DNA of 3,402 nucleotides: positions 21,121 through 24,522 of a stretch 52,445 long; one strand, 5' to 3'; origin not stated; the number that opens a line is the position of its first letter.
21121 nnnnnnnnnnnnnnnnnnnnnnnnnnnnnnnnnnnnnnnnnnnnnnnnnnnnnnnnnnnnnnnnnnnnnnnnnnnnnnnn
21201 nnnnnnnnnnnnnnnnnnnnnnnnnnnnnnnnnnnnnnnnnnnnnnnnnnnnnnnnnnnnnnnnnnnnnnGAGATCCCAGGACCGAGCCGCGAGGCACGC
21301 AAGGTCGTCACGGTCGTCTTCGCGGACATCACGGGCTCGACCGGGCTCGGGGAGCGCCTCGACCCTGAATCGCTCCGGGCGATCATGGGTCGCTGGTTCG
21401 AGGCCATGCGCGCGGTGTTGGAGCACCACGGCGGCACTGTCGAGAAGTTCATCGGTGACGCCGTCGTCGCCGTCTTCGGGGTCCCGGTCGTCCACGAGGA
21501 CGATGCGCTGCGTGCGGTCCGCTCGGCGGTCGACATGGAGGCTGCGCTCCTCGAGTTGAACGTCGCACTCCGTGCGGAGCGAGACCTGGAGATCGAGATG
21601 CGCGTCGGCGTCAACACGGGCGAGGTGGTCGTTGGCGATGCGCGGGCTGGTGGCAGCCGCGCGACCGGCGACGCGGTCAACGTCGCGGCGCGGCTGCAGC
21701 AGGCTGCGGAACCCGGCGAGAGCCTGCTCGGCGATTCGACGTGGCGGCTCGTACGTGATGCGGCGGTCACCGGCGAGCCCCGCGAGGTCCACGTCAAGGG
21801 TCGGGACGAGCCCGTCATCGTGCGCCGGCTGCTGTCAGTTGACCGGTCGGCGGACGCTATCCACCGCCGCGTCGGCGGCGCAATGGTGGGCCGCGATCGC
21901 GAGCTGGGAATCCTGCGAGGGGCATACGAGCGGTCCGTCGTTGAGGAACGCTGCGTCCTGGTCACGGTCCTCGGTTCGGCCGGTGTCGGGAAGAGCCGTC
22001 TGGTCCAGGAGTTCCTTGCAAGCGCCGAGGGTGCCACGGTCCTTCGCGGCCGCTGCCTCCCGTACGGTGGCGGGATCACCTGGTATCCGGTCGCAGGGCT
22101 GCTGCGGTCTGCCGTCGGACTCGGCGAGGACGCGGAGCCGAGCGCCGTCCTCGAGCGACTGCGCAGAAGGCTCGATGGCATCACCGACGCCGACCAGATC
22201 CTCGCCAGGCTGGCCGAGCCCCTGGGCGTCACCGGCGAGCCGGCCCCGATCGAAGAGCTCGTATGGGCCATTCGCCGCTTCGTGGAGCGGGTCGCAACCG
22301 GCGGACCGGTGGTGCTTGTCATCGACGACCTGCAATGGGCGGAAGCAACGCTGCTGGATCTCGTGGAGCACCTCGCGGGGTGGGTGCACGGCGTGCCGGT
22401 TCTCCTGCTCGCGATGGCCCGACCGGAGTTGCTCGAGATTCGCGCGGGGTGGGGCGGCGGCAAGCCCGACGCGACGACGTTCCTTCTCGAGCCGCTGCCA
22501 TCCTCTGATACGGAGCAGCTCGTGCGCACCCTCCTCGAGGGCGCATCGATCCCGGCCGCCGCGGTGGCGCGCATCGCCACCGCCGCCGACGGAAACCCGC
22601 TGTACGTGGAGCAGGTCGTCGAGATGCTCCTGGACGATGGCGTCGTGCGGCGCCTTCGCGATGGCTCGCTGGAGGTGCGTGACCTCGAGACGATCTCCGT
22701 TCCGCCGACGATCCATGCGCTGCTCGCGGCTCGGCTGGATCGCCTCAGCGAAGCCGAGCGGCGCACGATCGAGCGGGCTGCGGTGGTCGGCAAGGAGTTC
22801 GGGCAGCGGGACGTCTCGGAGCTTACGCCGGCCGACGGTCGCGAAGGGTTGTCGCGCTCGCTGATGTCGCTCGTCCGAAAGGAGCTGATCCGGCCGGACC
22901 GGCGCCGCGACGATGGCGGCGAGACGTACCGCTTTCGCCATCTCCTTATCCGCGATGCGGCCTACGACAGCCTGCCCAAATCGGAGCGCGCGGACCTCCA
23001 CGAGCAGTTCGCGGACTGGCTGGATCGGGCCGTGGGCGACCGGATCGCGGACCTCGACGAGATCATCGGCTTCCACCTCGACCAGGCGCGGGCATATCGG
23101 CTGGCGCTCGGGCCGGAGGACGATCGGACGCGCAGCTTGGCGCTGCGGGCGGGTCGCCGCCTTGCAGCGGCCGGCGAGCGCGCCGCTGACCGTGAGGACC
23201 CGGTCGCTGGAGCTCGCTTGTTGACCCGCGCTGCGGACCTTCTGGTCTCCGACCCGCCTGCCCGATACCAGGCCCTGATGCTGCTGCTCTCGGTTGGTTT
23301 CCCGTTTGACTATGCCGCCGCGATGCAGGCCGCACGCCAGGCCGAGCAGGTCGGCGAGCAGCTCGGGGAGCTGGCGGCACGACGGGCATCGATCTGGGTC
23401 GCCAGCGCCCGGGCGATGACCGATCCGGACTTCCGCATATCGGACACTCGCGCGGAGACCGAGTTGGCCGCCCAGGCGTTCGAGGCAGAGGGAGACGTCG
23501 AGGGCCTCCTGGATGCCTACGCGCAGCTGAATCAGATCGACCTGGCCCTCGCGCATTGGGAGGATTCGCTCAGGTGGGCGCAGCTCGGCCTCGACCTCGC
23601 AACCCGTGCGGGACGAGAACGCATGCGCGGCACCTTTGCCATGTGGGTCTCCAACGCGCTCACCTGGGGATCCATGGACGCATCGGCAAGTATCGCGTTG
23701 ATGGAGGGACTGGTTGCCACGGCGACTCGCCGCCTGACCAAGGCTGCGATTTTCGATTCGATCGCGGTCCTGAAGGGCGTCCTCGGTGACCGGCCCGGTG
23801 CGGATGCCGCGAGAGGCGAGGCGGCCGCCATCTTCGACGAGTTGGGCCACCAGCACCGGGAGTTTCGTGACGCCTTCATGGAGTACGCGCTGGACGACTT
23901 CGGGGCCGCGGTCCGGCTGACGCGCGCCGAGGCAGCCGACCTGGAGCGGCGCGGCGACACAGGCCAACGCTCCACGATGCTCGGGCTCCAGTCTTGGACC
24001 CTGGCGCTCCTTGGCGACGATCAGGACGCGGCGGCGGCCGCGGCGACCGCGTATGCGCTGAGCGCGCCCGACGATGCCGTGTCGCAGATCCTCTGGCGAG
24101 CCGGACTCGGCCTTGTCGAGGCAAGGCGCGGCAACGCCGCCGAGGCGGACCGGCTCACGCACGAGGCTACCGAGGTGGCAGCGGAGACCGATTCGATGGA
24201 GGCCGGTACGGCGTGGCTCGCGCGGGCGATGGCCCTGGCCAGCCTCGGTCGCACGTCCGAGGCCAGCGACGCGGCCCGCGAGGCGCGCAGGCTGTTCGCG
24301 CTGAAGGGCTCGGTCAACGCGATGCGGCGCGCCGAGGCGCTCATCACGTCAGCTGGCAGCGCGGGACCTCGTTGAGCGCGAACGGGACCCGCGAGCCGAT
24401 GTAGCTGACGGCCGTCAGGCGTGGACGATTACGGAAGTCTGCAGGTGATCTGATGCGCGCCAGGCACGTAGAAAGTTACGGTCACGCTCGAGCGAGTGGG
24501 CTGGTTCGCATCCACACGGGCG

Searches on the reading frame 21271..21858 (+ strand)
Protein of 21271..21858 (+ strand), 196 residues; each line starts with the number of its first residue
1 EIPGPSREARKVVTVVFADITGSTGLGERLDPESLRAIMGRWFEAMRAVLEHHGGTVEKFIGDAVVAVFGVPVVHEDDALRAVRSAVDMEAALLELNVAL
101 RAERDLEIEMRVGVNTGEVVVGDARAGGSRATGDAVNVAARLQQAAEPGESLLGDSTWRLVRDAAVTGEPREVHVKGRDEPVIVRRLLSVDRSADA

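Call 41: search_solved_structures(query=window:21271-21858:+, show_alignments=3, max_evalue=0.00001)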
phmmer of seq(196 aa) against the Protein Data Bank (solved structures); distinct sequences matched with E-value up to 0.00001: 34.
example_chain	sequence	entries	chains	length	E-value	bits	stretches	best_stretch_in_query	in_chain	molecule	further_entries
2w01_A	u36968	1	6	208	7e-30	107.8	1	10-187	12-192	ADENYLATE CYCLASE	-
6fht_A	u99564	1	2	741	2.2e-29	106.2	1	10-187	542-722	Bacteriophytochrome,Adenylate cyclase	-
3r5g_A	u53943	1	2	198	2.4e-26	96.3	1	9-188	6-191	CyaB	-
1wc0_A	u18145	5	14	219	7.3e-19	71.9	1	8-184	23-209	ADENYLATE CYCLASE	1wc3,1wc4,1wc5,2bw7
1wc1_A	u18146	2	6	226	9.9e-19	71.5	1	9-184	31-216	ADENYLATE CYCLASE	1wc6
6sir_A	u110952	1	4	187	1.3e-16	64.6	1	4-179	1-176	Nucleotide cyclase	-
5oyh_A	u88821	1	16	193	1.7e-16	64.2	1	11-179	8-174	Nucleotide cyclase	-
6aoa_A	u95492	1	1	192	2.5e-15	60.4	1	11-179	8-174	Bacterio-rhodopsin/guanylyl cyclase 1 fusion protein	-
6ao9_A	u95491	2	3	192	1e-14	58.4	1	11-179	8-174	Bacterio-rhodopsin/guanylyl cyclase 1 fusion protein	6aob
4p2f_A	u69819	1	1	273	4.1e-14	56.4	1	13-179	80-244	Adenylate cyclase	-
4p2m_A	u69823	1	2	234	5.1e-14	56.1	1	13-179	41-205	Adenylate cyclase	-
7yz9_A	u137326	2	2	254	6.4e-14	55.8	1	13-179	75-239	Adenylate cyclase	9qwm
4p2x_A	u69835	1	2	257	6.7e-14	55.7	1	13-179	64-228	Adenylate cyclase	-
1yk9_A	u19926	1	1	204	7.1e-14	55.6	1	13-179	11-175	Adenylate cyclase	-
7yzi_A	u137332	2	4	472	2.8e-13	53.7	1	13-179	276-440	Adenylate cyclase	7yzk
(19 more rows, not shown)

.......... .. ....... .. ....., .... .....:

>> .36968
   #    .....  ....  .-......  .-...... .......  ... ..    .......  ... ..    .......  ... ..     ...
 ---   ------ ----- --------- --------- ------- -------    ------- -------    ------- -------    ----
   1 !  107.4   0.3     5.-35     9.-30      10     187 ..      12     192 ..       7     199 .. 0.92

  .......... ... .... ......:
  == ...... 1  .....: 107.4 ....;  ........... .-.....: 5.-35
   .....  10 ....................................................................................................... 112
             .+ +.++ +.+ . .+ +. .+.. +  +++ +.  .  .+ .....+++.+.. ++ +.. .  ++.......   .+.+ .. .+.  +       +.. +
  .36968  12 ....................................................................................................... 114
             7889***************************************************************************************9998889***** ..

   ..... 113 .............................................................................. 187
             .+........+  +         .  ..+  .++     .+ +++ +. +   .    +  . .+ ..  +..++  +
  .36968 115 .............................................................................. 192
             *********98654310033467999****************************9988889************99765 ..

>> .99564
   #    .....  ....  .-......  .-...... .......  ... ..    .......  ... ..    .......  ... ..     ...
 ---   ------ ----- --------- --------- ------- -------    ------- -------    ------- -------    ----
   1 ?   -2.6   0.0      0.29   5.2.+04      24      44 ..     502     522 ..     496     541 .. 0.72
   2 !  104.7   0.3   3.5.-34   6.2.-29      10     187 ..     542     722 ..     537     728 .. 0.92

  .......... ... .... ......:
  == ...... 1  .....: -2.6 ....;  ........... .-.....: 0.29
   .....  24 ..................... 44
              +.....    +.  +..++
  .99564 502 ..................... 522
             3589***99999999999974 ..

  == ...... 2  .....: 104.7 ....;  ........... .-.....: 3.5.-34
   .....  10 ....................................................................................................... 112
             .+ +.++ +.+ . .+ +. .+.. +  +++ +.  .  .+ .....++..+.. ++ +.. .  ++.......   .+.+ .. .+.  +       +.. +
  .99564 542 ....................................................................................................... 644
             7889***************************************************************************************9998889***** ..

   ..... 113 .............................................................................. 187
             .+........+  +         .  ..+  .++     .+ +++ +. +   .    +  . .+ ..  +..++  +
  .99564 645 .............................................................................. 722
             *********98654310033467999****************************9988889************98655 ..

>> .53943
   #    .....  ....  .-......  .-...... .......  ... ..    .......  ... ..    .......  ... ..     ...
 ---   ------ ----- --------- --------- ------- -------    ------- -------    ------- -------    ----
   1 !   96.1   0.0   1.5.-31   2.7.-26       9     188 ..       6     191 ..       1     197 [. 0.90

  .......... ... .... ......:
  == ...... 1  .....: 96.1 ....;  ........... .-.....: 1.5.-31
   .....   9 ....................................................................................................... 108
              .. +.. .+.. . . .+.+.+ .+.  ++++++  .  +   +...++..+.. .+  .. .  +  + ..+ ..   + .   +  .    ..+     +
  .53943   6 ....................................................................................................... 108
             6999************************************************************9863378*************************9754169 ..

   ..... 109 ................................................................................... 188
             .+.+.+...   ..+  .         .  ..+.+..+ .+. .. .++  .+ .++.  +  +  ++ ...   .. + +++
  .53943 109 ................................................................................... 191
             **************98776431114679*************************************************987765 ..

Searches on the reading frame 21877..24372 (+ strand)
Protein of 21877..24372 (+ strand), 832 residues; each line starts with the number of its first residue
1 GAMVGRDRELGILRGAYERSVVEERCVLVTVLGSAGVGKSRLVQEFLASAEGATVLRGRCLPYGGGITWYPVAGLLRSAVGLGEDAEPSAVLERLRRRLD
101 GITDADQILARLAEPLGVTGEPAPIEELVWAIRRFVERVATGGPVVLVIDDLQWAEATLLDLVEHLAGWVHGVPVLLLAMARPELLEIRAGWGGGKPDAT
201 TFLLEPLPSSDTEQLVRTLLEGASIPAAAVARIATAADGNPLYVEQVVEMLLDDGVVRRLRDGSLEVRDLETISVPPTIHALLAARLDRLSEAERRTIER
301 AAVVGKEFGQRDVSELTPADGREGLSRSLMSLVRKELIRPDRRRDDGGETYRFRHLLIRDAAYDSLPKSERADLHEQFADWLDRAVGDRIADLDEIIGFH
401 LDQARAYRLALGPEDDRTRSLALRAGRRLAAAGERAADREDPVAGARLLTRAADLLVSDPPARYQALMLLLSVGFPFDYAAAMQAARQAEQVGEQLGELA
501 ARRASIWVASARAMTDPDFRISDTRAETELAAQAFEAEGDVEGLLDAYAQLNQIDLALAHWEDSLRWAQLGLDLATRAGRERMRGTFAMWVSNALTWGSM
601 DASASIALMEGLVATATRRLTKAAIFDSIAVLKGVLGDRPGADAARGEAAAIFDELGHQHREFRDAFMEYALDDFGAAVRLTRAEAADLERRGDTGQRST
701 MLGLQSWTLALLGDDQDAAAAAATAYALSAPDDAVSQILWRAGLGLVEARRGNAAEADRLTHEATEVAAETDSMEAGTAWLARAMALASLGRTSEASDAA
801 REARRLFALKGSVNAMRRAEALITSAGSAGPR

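Call 62: search_solved_structures(query=window:21877-24372:+, max_evalue=0.001)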
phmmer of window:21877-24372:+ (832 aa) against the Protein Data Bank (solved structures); distinct sequences matched with E-value up to 0.001: 0.
